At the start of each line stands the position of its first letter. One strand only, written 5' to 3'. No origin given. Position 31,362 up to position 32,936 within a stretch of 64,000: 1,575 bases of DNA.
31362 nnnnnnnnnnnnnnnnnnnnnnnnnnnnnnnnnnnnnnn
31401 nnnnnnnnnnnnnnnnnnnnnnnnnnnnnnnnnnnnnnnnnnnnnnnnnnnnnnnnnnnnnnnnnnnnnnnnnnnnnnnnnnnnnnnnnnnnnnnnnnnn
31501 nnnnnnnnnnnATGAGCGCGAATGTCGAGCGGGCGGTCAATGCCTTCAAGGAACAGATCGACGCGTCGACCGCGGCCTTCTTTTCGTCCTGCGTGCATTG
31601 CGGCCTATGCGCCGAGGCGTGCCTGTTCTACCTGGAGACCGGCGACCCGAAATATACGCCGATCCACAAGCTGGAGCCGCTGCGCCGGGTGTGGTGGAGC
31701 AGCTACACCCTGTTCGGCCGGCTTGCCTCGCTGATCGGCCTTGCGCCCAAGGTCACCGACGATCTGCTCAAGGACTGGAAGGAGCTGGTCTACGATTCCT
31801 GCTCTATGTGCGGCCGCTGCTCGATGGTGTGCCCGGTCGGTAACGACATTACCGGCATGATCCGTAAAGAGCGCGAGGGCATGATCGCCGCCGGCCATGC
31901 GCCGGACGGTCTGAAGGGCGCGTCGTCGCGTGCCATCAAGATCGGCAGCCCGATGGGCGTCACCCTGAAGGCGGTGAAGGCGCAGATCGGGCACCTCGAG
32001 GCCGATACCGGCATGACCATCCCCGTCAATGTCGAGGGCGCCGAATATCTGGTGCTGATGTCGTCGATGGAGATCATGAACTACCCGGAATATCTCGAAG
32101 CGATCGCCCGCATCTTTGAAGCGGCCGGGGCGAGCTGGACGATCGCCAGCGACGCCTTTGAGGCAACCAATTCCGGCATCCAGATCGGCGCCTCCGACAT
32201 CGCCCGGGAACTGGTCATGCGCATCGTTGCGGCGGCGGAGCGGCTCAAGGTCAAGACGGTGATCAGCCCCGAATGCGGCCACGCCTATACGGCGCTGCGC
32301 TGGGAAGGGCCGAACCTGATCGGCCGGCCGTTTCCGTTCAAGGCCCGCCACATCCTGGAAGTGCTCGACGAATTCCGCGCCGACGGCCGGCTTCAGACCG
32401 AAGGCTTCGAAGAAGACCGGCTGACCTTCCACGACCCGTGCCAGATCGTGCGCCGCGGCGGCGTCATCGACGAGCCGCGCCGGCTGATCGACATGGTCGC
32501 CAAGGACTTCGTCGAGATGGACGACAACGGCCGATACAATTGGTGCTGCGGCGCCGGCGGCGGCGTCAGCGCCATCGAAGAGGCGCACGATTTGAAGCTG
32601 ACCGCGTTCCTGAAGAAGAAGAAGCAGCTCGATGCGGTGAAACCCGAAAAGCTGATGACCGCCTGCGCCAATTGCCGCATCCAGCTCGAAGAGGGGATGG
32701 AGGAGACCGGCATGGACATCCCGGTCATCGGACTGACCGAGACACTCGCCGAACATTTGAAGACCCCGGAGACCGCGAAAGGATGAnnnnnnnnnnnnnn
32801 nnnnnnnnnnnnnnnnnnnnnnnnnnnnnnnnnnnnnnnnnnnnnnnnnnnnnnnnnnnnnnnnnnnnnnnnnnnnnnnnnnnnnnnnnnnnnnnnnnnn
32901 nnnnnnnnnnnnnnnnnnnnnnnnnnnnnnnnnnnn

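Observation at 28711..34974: Isp-type [NiFe]-hydrogenase operon with non-canonical gene order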

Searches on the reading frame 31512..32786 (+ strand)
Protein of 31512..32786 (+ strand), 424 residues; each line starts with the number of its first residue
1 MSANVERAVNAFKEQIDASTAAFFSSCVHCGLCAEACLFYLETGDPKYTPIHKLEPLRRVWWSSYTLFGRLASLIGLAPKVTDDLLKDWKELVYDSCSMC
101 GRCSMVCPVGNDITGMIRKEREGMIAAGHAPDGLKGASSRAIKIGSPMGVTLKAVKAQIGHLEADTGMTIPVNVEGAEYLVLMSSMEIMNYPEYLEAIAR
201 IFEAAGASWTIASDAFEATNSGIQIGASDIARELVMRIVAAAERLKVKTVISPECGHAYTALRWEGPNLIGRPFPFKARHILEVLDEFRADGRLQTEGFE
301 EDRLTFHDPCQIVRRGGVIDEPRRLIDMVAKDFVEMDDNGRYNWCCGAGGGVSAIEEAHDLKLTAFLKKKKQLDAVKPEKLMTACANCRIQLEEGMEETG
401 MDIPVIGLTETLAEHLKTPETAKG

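Call 5: search_protein_families(library=pfam, proteins=[window:31512-32786:+], max_evalue=0.01)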
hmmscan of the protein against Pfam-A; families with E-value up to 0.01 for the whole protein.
window:31512-32786:+ (424 aa): 12 families
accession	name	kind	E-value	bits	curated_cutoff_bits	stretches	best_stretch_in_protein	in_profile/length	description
PF02754.22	CCG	-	1.1e-16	61.1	20.6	1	305-392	2-84/85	Cysteine-rich domain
PF13183.11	Fer4_8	-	6e-11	43.2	27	1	25-110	3-67/68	4Fe-4S dicluster domain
PF13534.11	Fer4_17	-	3.2e-08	34.4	22.2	1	26-110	1-59/61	4Fe-4S dicluster domain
PF00037.32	Fer4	-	2.6e-07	30.6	21.1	1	94-110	5-21/24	4Fe-4S binding domain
PF12838.12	Fer4_7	-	2.7e-06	28.2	27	1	26-110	1-51/52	4Fe-4S dicluster domain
PF13187.11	Fer4_9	-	6.2e-06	26.6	27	0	96-110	36-50/52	4Fe-4S dicluster domain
PF13237.11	Fer4_10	-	4.5e-05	23.7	25.5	1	94-113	6-22/53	4Fe-4S dicluster domain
PF14697.11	Fer4_21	-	0.0002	21.9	35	0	91-113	35-57/59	4Fe-4S dicluster domain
PF12837.12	Fer4_6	-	0.00037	20.8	25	0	26-38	8-20/24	4Fe-4S binding domain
PF25160.1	LdpA_Fe-S-bd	-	0.00071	19.7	27.6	1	92-110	23-41/49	LdpA Fe-S cluster-binding domain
PF13484.11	Fer4_16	-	0.0011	20.1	30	0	97-109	2-14/66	4Fe-4S double cluster binding domain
PF12797.12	Fer4_2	-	0.0042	17.4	24.5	0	93-109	6-22/22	4Fe-4S binding domain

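Call 6: search_protein_families(library=ncbifam, proteins=[window:31512-32786:+], max_evalue=0.01)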
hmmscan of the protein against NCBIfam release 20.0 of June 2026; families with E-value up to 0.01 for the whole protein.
window:31512-32786:+ (424 aa): 28 families (the best 25 are shown)
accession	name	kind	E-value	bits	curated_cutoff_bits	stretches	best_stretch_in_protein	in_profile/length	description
NF045796.1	DsrK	equivalog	1.5e-68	231.5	400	1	9-396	32-420/453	sulfate reduction electron transfer complex DsrMKJOP subunit DsrK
NF045711.1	sulf_resp_HmcF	equivalog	3.2e-59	200.9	750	1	6-421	41-454/457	sulfate respiration complex iron-sulfur protein HmcF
NF045724.1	ferredox_TmcB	equivalog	5.7e-54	183.3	735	1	9-414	24-426/430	electron transfer complex ferredoxin TmcB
NF004898.0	PRK06259.1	equivalog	1.4e-24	86.6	385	1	92-414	184-486/488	fumarate reductase (CoM/CoB) subunit TfrB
NF045670.1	quin_L_LdhH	equivalog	3.3e-23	81.8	800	1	191-412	481-705/706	L-lactate dehydrogenase (quinone) large subunit LdhH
NF045663.1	diclust_near_Sec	equivalog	2.1e-15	55.9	530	2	279-394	513-620/759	pyridine nucleotide-disulfide oxidoreductase/dicluster-binding protein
NF008434.0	PRK11274.1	equivalog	2.9e-12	46.2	333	2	278-397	279-393/409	glycolate oxidase subunit GlcF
NF008369.0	PRK11168.1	equivalog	9.2e-11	41.2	278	1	221-397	210-385/401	anaerobic glycerol-3-phosphate dehydrogenase subunit C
TIGR00273.1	TIGR00273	equivalog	4.5e-10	39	444.8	1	26-145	294-389/432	LutB/LldF family L-lactate oxidation iron-sulfur protein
TIGR03288.1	CoB_CoM_SS_B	equivalog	3.6e-05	23.2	345.15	1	325-398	172-243/290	CoB--CoM heterodisulfide reductase subunit B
NF038196.1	ferrodoxin_EFR1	subfamily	5.9e-05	23.2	75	0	92-111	181-200/242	EFR1 family ferrodoxin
TIGR03379.1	glycerol3P_GlpC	equivalog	0.00018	20.4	279.9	0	301-400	291-385/397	anaerobic glycerol-3-phosphate dehydrogenase subunit GlpC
NF045874.1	Vhu_polyferre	exception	0.00031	19.6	600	1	18-120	219-317/381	F420-non-reducing hydrogenase associated-polyferredoxin VhuB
NF042909.1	FMH_DH_FwdF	exception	0.00076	18.7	375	0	95-109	225-239/336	tungsten-dependent formylmethanofuran dehydrogenase subunit FwdF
NF041837.1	rnfC_Methano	equivalog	0.00077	18.4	650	0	90-123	392-425/438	Rnf electron transport complex subunit RnfC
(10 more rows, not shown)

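Call 14: find_homologous_proteins(query=window:31512-32786:+, max_evalue=1e-30)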
Query window:31512-32786:+ (424 aa): 5691 proteins with E <= 1e-30 among 8000 candidates; the best 120 are listed.
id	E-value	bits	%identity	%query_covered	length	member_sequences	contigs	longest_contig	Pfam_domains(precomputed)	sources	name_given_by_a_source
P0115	2.8e-288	973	100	100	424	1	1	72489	PF00037.33,PF12838.13,PF13534.12,PF02754.22,PF13183.12,PF13187.12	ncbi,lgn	-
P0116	3.5e-238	808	81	99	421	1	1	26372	PF13534.12,PF02754.22,PF13183.12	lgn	-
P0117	9.2e-238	807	81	99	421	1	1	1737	PF13534.12,PF02754.22,PF13183.12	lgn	-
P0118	3.9e-231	785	79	98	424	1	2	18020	PF13534.12,PF02754.22,PF13183.12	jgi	-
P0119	3.4e-230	782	78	100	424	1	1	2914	PF00037.33,PF13534.12,PF02754.22,PF13183.12,PF13187.12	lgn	-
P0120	1.4e-229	780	79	98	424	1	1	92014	PF12838.13,PF13534.12,PF02754.22,PF13183.12,PF13187.12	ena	-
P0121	1.6e-229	780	77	100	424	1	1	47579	PF00037.33,PF13534.12,PF02754.22,PF13183.12,PF13187.12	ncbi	ncbi:MAG: (Fe-S)-binding protein [Hyphomicrobiales bacterium]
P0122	1.1e-228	777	77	100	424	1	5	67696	PF00037.33,PF13534.12,PF02754.22,PF13183.12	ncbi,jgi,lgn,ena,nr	ncbi:MAG TPA: (Fe-S)-binding protein [Kaistiaceae bacterium]|nr:(Fe-S)-binding protein [Kaistiaceae 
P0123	6.0e-228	775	77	100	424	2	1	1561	PF00037.33,PF13534.12,PF02754.22,PF13183.12,PF13187.12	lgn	-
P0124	1.4e-227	774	77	100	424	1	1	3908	PF00037.33,PF13534.12,PF02754.22,PF13183.12,PF13187.12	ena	-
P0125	2.2e-224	763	76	98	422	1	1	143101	PF13534.12,PF02754.22,PF13183.12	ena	-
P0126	3.8e-224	762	76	98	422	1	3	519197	PF13534.12,PF02754.22,PF13183.12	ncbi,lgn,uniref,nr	ncbi:Fe-S oxidoreductase [Rhodobium orientis]|uniref:Heterodisulfide reductase n=1 Tax=Rhodobium ori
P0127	2.8e-223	759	75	98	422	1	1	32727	PF13534.12,PF02754.22,PF13183.12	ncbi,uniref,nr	ncbi:(Fe-S)-binding protein [Rhodobium gokarnense]|uniref:Fe-S oxidoreductase n=1 Tax=Rhodobium goka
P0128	1.1e-212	724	73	98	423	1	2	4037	PF00037.33,PF12838.13,PF13534.12,PF02754.22,PF13237.12,PF13183.12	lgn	-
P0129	6.7e-212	722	72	98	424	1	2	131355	PF00037.33,PF12838.13,PF13534.12,PF02754.22,PF13237.12,PF13183.12,PF13187.12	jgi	-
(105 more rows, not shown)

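Call 16: find_related_loci(query=window:31512-32786:+, collection=genome_contigs, flank=8000)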
Query window:31512-32786:+ (424 aa) in genome_contigs; peptide patterns used: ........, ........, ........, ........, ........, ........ (x = any residue, [..] = any of these).
599 stretches matched a pattern (row limit reached: there are more); 567 encode a relative of the query (tblastn E <= 1e-3); the best 80 are kept; 80 distinct loci.
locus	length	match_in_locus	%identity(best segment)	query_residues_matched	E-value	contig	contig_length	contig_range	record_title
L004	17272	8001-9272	77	1-424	0e+0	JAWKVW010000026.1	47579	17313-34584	MAG: Hyphomicrobiales bacterium isolate ABC1.2 ABC1.2.fa-26, whole genome shotgun sequence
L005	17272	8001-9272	77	1-424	0e+0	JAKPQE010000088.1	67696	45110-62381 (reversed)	MAG: Pseudomonadota bacterium isolate JPNA_maxbin.170 k141_584733, whole genome shotgun sequence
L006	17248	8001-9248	76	1-416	0e+0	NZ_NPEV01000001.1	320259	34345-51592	Rhodobium orientis strain DSM 11290 NODE_1_length_320259_cov_43.591, whole genome shotgun sequence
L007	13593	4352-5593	72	3-416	0e+0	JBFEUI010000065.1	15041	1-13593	MAG: Thiohalomonadaceae bacterium isolate Mix_mud07.2021.05.54 k141_1996379_length_15041_cov_11.4513, whole genome shotg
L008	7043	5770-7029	70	4-423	0e+0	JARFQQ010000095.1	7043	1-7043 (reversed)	MAG: Gammaproteobacteria bacterium isolate MAG_Ve_Sed_28 k141_3740167, whole genome shotgun sequence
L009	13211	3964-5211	71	1-416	0e+0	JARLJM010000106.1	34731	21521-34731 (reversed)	MAG: Parasulfuritortus sp. isolate MAG_CA184 MetaCoAG_Bin_184_sub_Anoxic_k141_704231, whole genome shotgun sequence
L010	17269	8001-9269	69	1-423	0e+0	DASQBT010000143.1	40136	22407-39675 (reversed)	MAG TPA_asm: Thiobacillaceae bacterium isolate SMAG_U11678 k141_184772, whole genome shotgun sequence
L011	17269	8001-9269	67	2-424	0e+0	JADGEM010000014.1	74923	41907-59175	MAG: Gammaproteobacteria bacterium isolate BB36 NODE_313_length_74923_cov_9.160229, whole genome shotgun sequence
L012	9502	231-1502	69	5-424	0e+0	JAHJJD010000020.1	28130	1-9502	MAG: Gammaproteobacteria bacterium isolate Modern_marine_rock_biofilm.mb.20 Modern_marine_rock.mb.20_k141_94997, whole g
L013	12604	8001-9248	70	1-416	0e+0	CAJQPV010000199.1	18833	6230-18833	MAG: uncultured Gammaproteobacteria bacterium isolate 3_20180412_Bin_MAXBIN_015_sub_1_1 genome assembly, contig: c_00000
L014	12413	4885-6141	69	1-419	0e+0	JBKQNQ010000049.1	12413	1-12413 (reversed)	MAG: Thiobacillaceae bacterium isolate LASCr2D2E2F__bin_30 LASCr2D2E2F_000000053446, whole genome shotgun sequence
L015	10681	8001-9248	69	1-416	0e+0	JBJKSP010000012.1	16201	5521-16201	MAG: Thiobacillaceae bacterium isolate Bin_85 S1Ck127_1204317_flag_1_multi_6.9391_len_16201, whole genome shotgun sequen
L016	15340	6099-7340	69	3-416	0e+0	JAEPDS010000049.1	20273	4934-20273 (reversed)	MAG: Candidatus Thiodiazotropha sp. 'RUGA' isolate MAGL046 c_000000000050, whole genome shotgun sequence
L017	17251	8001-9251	69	1-416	0e+0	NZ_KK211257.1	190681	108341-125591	Thiothrix lacustris DSM 21227 Q394DRAFT_scaffold00004.4, whole genome shotgun sequence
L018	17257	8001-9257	69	1-419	0e+0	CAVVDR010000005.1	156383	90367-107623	MAG: uncultured beta proteobacterium isolate MFD02416.bin.1.53 genome assembly, contig: contig_1830, whole genome shotgu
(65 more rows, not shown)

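Call 66: list_cluster_members(proteins=[P0115, P0001])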
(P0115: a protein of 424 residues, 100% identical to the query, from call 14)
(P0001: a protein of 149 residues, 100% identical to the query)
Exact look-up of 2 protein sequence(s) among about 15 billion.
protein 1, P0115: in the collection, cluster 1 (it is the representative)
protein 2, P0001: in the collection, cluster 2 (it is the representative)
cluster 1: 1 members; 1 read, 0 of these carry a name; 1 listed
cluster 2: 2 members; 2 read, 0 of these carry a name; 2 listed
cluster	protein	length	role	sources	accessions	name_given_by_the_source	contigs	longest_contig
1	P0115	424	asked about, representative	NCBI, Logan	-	-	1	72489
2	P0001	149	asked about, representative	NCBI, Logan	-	-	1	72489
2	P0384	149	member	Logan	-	-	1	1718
